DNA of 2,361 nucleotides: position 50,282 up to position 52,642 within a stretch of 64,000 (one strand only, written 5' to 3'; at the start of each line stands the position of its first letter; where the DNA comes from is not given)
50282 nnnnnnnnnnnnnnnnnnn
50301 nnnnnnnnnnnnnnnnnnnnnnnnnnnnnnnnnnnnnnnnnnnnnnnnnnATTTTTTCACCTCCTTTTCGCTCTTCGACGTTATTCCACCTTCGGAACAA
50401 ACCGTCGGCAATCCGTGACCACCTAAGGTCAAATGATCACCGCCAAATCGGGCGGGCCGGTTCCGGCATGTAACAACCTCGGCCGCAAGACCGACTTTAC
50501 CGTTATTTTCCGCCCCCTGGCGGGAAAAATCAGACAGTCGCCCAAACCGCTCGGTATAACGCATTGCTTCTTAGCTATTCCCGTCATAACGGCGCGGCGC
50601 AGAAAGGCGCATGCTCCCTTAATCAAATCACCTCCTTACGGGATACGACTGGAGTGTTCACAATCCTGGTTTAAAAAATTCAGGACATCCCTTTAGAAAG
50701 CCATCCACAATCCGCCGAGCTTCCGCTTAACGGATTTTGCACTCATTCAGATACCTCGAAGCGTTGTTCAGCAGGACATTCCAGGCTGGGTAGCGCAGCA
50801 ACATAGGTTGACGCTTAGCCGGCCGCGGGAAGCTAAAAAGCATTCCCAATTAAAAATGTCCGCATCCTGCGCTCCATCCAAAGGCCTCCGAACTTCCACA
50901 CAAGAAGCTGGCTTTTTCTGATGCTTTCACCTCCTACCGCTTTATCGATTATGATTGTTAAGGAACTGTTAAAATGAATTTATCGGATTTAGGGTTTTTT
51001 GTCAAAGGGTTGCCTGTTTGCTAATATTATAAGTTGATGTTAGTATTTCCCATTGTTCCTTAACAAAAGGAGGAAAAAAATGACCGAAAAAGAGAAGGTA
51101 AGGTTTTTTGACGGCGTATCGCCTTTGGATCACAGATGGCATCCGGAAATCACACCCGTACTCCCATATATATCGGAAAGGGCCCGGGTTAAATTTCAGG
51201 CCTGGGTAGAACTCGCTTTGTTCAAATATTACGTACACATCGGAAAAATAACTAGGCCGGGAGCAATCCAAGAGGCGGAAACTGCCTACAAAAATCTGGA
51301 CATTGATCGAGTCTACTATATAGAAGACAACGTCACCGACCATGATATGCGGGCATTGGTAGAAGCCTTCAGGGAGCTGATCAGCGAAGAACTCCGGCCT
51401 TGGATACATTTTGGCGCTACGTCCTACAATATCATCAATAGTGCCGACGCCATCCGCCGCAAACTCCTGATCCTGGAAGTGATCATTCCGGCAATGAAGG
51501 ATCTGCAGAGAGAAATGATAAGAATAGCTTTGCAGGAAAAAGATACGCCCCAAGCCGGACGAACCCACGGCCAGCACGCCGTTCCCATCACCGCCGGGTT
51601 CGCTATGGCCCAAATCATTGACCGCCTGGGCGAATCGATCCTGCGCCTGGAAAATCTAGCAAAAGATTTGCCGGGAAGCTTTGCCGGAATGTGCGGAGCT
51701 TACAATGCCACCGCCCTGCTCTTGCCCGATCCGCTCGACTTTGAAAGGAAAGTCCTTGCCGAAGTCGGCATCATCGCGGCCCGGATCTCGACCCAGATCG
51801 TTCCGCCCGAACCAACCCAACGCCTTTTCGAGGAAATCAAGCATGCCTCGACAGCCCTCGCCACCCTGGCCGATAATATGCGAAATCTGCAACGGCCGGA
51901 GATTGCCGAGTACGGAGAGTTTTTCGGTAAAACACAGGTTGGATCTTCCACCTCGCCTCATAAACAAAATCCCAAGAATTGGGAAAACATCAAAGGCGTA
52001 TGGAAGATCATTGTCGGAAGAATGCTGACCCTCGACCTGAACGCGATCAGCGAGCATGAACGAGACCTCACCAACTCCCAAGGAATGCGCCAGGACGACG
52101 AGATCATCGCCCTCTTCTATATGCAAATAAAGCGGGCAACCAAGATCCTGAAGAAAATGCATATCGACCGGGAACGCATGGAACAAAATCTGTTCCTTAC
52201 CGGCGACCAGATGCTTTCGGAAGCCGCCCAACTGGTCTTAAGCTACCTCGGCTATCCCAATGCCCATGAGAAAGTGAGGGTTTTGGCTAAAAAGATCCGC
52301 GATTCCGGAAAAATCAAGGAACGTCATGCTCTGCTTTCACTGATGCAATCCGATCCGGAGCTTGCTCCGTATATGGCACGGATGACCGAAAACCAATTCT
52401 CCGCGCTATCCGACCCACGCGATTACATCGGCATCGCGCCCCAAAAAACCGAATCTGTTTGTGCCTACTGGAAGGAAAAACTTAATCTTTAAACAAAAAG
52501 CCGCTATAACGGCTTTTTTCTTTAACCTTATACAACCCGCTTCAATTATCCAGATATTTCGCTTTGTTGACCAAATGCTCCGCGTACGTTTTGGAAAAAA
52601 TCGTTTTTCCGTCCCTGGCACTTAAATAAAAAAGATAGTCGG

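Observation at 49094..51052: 1.96-kb region without conventional genes, the largest gap in an otherwise compact window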

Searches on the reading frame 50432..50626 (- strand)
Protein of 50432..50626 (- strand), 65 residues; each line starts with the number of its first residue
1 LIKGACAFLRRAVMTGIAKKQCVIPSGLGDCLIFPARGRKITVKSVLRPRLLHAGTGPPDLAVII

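Call 38: search_protein_families(library=pfam, proteins=[window:50432-50626:-], max_evalue=10)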
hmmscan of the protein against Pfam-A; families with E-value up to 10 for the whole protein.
seq(65 aa): 0 families

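Call 39: search_protein_families(library=ncbifam, proteins=[window:50432-50626:-], max_evalue=10)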
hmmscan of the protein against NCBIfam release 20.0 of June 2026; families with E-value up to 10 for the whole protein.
seq(65 aa): 0 families

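Call 51: find_homologous_proteins(query=window:50432-50623:-, max_evalue=10)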
Query seq(64 aa) (64 aa): 1 proteins with E <= 10 among 2 candidates.
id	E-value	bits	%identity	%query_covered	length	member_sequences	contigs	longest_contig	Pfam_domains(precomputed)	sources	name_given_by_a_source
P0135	1.6e-34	134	100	100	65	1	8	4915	-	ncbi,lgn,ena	-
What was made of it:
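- On Pseudogene / decayed operon: pepB finds only itself among 5.8 billion proteins (call 51).
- pepB has no longer relative among 5.8 billion proteins (call 51).
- Tried and rejected: The pepB homologue search returned only pepB itself (call 51).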

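Call 79: search_protein_families(library=phrogs, proteins=[window:50432-50626:-], max_evalue=1)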
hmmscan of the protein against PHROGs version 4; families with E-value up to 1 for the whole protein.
seq(65 aa): 0 families

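Call 80: search_protein_families(library=padloc, proteins=[window:50432-50626:-], max_evalue=1)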
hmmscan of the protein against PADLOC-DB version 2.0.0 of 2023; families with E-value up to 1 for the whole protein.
seq(65 aa): 0 families

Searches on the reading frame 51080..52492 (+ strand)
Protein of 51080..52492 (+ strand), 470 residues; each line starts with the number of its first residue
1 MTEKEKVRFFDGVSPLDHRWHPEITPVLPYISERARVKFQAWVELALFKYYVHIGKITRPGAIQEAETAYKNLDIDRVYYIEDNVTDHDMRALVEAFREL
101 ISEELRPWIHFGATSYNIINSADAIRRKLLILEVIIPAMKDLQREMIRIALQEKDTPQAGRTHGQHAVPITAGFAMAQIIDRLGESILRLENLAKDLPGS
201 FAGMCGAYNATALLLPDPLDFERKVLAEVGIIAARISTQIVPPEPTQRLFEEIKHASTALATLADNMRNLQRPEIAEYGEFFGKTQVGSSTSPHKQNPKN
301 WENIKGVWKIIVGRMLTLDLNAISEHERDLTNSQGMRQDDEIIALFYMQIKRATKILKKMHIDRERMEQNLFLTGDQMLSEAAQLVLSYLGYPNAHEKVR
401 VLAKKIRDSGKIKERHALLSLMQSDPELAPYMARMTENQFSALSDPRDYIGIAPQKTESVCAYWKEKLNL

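Call 11: find_related_loci(query=window:51080-52492:+, collection=genome_contigs, flank=6000)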
Query window:51080-52492:+ (470 aa) in genome_contigs; peptide patterns used: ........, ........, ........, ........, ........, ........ (x = any residue, [..] = any of these).
28 stretches matched a pattern, but none encodes a relative of the query by tblastn (E <= 1e-3).
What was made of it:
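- Tried and rejected: find_related_loci with purB in genome_contigs (call 11): no relatives.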
